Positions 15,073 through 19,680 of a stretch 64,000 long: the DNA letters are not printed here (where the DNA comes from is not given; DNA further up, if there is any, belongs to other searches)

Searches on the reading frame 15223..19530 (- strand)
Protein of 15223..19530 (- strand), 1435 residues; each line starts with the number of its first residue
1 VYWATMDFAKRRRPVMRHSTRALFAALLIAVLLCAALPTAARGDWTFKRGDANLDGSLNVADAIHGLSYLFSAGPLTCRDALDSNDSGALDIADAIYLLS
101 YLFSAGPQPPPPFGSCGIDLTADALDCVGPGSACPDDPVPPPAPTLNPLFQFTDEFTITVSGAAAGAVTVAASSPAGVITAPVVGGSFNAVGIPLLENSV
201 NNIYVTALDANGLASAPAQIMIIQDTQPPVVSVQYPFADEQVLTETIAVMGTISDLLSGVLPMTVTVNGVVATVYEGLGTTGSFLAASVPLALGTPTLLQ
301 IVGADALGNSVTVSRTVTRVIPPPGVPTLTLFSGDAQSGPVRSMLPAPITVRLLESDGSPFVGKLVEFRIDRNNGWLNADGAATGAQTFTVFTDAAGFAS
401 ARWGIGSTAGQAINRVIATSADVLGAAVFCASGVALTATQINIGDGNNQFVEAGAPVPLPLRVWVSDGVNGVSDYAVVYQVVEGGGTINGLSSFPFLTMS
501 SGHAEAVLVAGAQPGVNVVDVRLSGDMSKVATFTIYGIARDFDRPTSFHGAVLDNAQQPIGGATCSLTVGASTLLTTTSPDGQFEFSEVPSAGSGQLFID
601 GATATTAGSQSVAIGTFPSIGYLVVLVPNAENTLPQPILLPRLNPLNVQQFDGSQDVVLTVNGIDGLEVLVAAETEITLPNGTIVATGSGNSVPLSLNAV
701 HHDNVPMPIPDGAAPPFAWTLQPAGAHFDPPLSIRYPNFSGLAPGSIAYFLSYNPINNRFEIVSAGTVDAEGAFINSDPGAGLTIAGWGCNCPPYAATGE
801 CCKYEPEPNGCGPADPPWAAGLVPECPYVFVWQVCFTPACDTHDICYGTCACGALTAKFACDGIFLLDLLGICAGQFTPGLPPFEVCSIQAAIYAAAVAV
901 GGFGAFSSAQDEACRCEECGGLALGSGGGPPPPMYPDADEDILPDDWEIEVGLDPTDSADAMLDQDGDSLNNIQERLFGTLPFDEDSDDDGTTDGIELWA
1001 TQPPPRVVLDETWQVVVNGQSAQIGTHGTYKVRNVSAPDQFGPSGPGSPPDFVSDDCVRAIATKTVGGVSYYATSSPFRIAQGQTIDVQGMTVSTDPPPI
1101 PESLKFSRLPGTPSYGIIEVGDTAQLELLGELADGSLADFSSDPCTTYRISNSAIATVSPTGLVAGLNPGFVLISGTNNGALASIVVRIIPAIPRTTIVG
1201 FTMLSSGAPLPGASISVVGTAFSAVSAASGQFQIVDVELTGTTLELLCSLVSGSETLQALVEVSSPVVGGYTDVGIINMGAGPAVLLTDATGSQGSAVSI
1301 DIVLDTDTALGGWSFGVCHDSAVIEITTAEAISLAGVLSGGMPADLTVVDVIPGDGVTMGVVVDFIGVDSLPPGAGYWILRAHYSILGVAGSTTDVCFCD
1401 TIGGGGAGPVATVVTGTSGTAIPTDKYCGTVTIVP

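Call 19: search_protein_families(library=pfam, proteins=[window:15223-19530:-], max_evalue=0.1)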
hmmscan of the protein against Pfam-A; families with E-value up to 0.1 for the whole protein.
window:15223-19530:- (1435 aa): 5 families
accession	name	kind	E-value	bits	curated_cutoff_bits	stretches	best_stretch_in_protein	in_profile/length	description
PF13620.12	CarboxypepD_reg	-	7.2e-11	42.7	32.3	2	1197-1239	1-47/82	Carboxypeptidase regulatory-like domain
PF13715.12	CarbopepD_reg_2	-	9.7e-08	32.4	32.2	1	1205-1244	9-48/88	CarboxypepD_reg-like domain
PF09136.16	Glucodextran_B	-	1.6e-06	28.3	27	1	229-319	1-81/83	Glucodextranase, domain B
PF02368.24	Big_2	-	3.6e-06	27.3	22.8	1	1144-1179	34-69/79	Bacterial Ig-like domain (group 2)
PF17789.7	MG4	-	0.088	13.5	24.7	0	345-402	14-59/95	Macroglobulin domain MG4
